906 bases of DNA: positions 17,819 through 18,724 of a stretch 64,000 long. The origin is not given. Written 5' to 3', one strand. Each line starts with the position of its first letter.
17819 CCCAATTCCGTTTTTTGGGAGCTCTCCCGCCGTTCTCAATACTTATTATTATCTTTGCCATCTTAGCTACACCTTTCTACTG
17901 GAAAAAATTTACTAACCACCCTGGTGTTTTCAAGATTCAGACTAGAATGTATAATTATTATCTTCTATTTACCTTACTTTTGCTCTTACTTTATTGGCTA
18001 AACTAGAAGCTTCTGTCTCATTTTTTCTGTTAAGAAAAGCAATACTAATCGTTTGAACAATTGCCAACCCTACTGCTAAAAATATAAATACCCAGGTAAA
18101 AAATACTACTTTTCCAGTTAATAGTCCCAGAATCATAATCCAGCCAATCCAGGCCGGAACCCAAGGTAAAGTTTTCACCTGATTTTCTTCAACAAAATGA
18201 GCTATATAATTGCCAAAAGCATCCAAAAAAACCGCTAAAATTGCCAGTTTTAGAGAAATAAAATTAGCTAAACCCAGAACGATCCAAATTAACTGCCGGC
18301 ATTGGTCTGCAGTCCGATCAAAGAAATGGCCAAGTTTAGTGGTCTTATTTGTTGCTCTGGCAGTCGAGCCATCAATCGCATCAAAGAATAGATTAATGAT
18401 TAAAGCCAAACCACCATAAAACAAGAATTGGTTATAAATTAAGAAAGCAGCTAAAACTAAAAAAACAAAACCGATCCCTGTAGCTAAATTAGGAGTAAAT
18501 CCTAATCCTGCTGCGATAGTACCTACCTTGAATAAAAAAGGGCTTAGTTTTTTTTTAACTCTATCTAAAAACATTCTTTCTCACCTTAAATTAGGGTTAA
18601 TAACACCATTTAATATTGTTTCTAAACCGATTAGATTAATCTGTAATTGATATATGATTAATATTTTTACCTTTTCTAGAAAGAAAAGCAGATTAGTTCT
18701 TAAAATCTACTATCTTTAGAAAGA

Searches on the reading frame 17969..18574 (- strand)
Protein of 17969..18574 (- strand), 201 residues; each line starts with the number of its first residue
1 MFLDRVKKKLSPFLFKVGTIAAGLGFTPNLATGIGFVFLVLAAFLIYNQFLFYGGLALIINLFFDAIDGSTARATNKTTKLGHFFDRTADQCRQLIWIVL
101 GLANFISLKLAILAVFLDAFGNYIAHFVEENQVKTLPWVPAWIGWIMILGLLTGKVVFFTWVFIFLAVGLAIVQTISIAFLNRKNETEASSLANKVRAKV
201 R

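Call 44: search_protein_families(library=pfam, proteins=[window:17969-18574:-], max_evalue=0.001)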
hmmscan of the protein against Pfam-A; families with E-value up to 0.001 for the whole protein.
window:17969-18574:- (201 aa): 1 family
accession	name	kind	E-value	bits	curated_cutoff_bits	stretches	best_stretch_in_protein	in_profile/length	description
PF01066.26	CDP-OH_P_transf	-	1.1e-11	45.8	22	1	27-172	3-151/152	CDP-alcohol phosphatidyltransferase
